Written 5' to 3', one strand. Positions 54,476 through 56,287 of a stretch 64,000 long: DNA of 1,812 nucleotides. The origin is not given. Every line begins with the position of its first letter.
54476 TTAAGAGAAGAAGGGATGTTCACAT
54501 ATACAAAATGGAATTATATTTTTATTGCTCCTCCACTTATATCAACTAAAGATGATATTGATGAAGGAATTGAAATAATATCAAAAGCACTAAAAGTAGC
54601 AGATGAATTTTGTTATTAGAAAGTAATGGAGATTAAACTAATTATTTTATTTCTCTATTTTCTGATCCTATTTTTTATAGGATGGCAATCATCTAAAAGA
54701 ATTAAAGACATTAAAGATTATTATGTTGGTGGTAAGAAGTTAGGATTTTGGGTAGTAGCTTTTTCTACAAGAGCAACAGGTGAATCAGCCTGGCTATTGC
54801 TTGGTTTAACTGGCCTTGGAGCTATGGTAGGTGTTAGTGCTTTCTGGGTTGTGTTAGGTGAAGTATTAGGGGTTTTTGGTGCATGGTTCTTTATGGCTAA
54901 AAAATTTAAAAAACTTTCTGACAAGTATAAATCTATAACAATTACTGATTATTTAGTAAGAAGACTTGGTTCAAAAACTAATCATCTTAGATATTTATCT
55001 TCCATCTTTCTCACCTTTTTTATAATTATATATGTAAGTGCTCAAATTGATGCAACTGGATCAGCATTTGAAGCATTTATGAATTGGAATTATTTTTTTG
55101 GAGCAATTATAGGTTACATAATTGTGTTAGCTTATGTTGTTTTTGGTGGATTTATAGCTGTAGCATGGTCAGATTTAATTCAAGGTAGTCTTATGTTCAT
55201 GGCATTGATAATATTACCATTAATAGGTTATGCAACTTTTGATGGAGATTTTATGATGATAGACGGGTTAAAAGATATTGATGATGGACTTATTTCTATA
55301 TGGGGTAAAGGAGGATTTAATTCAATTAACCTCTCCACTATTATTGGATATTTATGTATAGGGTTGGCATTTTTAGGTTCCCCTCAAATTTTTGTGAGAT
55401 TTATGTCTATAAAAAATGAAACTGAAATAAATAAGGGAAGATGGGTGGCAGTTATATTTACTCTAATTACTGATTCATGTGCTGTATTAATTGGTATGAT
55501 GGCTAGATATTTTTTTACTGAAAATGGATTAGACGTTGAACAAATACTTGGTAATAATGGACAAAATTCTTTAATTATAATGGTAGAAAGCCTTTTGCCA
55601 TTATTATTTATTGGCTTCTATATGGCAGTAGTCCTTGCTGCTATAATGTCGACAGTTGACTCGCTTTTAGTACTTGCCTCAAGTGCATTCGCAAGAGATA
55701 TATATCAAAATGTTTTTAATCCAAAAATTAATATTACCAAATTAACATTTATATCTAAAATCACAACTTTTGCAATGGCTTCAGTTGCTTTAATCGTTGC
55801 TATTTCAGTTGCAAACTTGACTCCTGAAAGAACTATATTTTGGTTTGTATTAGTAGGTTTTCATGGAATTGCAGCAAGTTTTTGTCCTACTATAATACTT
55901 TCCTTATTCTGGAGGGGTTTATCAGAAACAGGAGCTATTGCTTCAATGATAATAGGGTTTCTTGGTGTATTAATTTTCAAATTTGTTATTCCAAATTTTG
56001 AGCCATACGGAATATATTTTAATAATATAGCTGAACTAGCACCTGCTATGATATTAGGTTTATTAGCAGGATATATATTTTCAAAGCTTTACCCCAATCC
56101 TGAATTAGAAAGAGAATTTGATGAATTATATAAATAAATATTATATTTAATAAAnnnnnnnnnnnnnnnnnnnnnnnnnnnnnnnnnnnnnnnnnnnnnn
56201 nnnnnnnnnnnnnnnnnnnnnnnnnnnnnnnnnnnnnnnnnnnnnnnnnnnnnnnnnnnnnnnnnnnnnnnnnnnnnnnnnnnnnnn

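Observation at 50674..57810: Compact cluster predicted to scavenge beta-/omega-amino-acid conjugates: exported DmpA/BapA peptidase + MmsA + omega-transaminase + Na+ symporter + exported amidohydrolase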

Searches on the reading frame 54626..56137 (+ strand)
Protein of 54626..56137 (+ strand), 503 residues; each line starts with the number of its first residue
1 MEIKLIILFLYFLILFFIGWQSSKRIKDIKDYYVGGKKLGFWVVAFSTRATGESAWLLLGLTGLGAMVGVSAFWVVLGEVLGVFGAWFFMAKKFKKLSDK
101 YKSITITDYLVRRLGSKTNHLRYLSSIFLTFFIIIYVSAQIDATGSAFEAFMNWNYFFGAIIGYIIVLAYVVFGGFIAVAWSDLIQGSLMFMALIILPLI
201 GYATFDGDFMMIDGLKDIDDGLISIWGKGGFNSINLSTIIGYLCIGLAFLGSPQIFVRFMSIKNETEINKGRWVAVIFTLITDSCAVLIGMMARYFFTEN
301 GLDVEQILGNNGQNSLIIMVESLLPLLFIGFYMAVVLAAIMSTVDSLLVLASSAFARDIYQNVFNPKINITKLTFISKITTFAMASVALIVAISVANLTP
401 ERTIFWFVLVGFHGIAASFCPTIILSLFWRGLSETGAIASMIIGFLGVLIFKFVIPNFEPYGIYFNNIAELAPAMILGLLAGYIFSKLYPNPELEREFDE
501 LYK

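Call 4: search_protein_families(library=pfam, proteins=[window:54626-56137:+])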
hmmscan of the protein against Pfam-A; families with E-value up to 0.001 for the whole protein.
window:54626-56137:+ (503 aa): 1 family
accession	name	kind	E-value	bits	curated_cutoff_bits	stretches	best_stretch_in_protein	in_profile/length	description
PF00474.23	SSF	-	1.5e-69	235.3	22.8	1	32-444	1-406/406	Sodium:solute symporter family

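Call 5: search_protein_families(library=ncbifam, proteins=[window:54626-56137:+])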
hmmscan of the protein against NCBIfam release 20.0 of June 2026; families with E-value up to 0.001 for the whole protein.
window:54626-56137:+ (503 aa): 10 families
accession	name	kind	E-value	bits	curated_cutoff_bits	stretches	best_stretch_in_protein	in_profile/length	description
TIGR02121.1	Na_Pro_sym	equivalog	4.1e-93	312.7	515.5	1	5-499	4-481/488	sodium/proline symporter PutP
TIGR00813.1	sss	superfamily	9.3e-62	209.4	184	1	32-444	1-411/411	sodium/solute symporter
NF011948.0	PRK15419.1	equivalog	4.1e-58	197.5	955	1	6-490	9-474/502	sodium/proline symporter PutP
TIGR02119.1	panF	equivalog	5.8e-53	180.6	328.05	1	6-484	5-463/471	sodium/pantothenate symporter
TIGR03648.1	Na_symport_lg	subfamily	1.2e-31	109.8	320.75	2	324-453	358-482/547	VC_2705 family sodium/solute symporter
NF006903.2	PRK09395.1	subfamily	6.9e-29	100.6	750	1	3-452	35-479/552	cation/acetate symporter ActP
NF007790.0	PRK10484.1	equivalog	1.3e-28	100.1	401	1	6-461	6-457/527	solute:sodium symporter family transporter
NF058657.1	MncbAcdTpMctC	equivalog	1.1e-26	93.4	670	1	6-457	9-458/527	monocarboxylic acid transporter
TIGR02711.1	symport_actP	equivalog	3e-26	92.3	1099.25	1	2-451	31-475/549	cation/acetate symporter ActP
NF009135.0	PRK12488.1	subfamily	1.4e-24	86.6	850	1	3-451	32-475/549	cation/acetate symporter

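Call 47: search_solved_structures(query=window:54626-56137:+, max_evalue=0.001)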
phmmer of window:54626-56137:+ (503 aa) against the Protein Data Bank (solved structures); distinct sequences matched with E-value up to 0.001: 12.
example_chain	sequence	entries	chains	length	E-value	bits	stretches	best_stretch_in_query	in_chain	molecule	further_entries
2xq2_A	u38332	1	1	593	5.2e-15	58.7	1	4-454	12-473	SODIUM/GLUCOSE COTRANSPORTER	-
7sla_A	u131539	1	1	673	5.7e-15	58.6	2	239-448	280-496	Sodium/glucose cotransporter 1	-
7sl8_A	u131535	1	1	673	5.7e-15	58.6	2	239-448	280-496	Sodium/glucose cotransporter 1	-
3dh4_A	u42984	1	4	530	4.4e-12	49.1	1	35-456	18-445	Sodium/glucose cotransporter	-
7wmv_A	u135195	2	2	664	2e-11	46.9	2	245-447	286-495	Sodium/glucose cotransporter 1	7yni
8j74_A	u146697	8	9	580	2.2e-11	46.8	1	5-445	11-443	High affinity choline transporter 1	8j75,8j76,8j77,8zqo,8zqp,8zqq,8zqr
9bfi_A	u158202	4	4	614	2.6e-11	46.5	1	5-445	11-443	High affinity choline transporter 1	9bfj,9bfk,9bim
7vsi_A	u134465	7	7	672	1.8e-10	43.7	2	5-204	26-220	Sodium/glucose cotransporter 2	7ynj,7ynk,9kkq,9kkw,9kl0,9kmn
8hb0_A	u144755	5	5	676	1.8e-10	43.7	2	5-204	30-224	Sodium/glucose cotransporter 2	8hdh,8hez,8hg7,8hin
9rws_A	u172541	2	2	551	1.9e-10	43.6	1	5-486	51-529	Solute carrier family 5 (High affinity choline transporter), member 7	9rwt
2xq2_B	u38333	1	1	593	5.7e-10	42.1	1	39-454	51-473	SODIUM/GLUCOSE COTRANSPORTER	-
5nv9_A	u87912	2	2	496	7.5e-07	31.8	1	5-466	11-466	Putative sodium:solute symporter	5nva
